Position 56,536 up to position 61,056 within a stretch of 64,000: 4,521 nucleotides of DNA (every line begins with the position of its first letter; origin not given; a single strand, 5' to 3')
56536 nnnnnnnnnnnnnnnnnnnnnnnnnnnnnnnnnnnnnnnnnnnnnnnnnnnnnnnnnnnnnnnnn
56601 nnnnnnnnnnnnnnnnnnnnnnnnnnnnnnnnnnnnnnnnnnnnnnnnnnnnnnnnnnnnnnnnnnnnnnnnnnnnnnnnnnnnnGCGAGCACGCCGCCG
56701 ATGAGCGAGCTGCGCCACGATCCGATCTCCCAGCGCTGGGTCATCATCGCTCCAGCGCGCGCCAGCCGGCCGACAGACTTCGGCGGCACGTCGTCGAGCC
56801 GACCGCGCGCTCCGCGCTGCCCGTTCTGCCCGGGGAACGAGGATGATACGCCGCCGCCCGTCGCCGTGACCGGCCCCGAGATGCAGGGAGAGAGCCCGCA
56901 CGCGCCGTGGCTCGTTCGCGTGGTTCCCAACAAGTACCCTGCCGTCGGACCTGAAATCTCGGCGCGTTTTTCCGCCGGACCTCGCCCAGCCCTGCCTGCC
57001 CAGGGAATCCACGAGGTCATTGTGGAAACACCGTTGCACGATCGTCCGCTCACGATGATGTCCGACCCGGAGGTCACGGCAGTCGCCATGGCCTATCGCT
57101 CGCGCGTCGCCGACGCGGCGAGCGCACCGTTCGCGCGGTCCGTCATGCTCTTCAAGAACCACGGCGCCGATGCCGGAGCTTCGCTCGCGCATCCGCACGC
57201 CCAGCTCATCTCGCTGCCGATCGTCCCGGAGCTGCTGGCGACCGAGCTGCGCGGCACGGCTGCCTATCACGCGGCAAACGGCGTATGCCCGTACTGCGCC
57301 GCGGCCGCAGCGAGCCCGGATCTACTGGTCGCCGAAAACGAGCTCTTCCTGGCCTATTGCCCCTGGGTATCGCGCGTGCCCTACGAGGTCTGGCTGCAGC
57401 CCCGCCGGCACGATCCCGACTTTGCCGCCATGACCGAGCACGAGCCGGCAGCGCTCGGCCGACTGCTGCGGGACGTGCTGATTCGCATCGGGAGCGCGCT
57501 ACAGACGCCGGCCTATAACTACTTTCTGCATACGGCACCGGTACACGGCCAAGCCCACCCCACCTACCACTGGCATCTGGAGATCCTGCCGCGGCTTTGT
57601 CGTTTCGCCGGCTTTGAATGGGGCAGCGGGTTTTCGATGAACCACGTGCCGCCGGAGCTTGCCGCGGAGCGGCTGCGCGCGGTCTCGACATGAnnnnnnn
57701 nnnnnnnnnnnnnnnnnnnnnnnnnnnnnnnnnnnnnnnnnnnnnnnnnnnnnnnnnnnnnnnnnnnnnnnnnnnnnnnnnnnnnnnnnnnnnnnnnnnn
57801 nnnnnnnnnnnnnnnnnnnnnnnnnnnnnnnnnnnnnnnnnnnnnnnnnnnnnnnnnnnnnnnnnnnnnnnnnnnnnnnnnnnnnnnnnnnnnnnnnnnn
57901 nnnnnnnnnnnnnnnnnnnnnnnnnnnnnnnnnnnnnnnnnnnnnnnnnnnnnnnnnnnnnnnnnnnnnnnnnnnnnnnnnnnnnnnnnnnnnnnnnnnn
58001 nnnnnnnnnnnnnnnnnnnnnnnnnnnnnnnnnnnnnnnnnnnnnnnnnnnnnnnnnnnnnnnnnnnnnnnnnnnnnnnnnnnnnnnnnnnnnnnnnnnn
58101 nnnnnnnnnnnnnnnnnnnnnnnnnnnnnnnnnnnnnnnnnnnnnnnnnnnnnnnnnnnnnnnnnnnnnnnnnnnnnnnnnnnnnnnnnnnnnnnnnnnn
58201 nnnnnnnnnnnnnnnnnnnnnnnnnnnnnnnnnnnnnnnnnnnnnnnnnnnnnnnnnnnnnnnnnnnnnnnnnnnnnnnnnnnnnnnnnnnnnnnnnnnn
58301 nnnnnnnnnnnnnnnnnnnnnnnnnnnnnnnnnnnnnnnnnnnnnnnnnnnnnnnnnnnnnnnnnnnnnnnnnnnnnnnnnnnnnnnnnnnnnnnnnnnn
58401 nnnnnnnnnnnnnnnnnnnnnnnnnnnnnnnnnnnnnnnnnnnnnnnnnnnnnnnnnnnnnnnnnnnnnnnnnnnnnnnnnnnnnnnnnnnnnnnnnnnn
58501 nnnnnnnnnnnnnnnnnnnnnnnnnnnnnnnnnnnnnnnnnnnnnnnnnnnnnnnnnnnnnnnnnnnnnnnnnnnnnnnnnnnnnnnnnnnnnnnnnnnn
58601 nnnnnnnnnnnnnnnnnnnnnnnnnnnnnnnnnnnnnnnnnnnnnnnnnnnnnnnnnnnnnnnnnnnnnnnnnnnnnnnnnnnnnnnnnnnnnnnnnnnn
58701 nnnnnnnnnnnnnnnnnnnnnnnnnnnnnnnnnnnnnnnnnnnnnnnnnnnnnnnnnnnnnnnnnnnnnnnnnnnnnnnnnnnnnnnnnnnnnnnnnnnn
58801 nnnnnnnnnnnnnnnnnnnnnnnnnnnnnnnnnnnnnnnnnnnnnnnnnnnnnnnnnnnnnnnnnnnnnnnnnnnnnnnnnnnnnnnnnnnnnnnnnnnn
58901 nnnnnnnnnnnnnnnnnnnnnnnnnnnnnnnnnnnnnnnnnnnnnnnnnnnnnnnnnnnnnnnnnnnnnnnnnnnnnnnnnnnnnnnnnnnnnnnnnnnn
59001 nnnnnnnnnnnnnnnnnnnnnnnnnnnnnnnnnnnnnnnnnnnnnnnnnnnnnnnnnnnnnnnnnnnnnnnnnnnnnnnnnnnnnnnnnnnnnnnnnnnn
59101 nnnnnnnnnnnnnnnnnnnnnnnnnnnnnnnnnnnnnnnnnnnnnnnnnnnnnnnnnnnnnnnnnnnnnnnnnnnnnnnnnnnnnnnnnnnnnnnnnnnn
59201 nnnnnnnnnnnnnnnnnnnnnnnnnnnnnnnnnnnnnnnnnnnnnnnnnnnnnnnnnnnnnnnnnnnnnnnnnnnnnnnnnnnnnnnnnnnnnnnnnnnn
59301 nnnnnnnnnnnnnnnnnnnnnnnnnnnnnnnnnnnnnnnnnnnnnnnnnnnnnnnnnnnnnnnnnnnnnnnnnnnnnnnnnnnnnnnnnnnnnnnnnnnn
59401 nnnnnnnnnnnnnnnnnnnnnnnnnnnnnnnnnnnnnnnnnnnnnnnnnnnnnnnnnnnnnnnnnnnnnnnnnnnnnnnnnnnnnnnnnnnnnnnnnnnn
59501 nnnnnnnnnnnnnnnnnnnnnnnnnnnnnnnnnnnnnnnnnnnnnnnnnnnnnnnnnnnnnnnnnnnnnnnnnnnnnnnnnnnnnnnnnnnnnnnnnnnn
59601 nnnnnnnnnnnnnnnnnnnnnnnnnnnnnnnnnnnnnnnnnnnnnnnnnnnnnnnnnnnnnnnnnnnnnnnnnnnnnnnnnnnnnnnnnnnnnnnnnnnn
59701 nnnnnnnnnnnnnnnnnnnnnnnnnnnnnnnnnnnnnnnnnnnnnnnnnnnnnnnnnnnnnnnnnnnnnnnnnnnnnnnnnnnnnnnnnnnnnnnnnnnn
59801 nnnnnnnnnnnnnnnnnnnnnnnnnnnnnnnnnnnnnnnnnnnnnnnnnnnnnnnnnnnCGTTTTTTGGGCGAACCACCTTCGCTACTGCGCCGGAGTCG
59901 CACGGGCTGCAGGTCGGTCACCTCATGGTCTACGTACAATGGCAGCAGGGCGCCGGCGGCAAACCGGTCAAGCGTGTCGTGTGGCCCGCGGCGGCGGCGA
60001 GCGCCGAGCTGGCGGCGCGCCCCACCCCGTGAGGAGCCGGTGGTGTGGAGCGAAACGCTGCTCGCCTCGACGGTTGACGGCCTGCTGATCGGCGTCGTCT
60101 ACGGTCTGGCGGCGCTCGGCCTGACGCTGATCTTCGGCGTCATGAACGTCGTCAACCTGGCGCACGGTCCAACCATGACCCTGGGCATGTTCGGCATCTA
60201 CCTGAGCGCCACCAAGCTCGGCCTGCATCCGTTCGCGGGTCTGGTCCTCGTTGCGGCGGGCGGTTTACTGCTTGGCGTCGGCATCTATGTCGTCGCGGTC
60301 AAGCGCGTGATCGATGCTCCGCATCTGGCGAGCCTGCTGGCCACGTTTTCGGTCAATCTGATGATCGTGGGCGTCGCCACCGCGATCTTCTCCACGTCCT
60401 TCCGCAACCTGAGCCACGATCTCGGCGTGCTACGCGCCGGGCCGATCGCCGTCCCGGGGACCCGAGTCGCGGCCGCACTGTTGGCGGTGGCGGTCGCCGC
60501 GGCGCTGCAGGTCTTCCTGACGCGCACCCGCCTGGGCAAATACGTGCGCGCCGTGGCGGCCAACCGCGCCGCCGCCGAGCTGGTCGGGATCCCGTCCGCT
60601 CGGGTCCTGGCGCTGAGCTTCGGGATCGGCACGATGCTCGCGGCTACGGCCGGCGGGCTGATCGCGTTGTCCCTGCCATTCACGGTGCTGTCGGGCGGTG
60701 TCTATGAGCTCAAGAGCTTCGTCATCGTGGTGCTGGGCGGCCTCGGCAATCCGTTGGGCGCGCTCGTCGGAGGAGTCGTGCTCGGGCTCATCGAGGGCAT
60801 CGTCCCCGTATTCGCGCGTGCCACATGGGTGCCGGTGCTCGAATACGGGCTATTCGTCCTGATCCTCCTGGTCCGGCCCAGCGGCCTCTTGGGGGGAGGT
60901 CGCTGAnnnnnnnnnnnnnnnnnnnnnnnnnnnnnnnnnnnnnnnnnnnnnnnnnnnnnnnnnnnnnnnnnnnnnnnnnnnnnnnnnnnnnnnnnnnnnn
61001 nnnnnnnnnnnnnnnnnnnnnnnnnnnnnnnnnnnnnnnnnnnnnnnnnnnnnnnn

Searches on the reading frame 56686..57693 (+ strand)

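Call 32: search_protein_families(library=pfam, proteins=[window:56686-57693:+], max_evalue=0.00001)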
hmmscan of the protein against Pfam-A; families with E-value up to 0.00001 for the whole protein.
window:56686-57693:+ (335 aa): 4 families
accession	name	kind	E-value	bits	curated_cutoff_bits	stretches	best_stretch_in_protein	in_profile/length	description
PF01087.27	GalP_UDP_transf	-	8.5e-12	46.3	22.1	1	103-181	106-184/184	Galactose-1-phosphate uridyl transferase, N-terminal domain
PF16268.10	DUF4921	-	1.8e-08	34.2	28.5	1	147-329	218-392/425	Domain of unknown function (DUF4921)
PF02744.22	GalP_UDP_tr_C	-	8.1e-07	29.3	29.2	1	203-307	20-124/165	Galactose-1-phosphate uridyl transferase, C-terminal domain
PF01230.28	HIT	-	1.1e-06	29.6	21.5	0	210-298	4-92/98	HIT domain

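Call 56: search_protein_families(library=ncbifam, proteins=[window:56686-57693:+], max_evalue=1e-10)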
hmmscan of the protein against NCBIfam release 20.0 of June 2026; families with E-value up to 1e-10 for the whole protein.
window:56686-57693:+ (335 aa): 2 families
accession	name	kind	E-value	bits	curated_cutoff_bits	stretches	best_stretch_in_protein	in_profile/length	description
NF008724.0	PRK11720.1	equivalog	1.2e-32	113.4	448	1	8-334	11-339/348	UDP-glucose--hexose-1-phosphate uridylyltransferase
TIGR00209.1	galT_1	equivalog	1.2e-23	83.7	102.1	1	9-334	13-340/349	galactose-1-phosphate uridylyltransferase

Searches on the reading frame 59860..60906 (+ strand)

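Call 32: search_protein_families(library=pfam, proteins=[window:59860-60906:+], max_evalue=0.00001)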
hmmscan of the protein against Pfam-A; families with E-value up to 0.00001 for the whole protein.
window:59860-60906:+ (348 aa): 1 family
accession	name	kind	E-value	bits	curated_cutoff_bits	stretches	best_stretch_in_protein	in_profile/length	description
PF02653.21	BPD_transp_2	-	6e-35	121.1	26.8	1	72-336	3-269/269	Branched-chain amino acid transport system / permease component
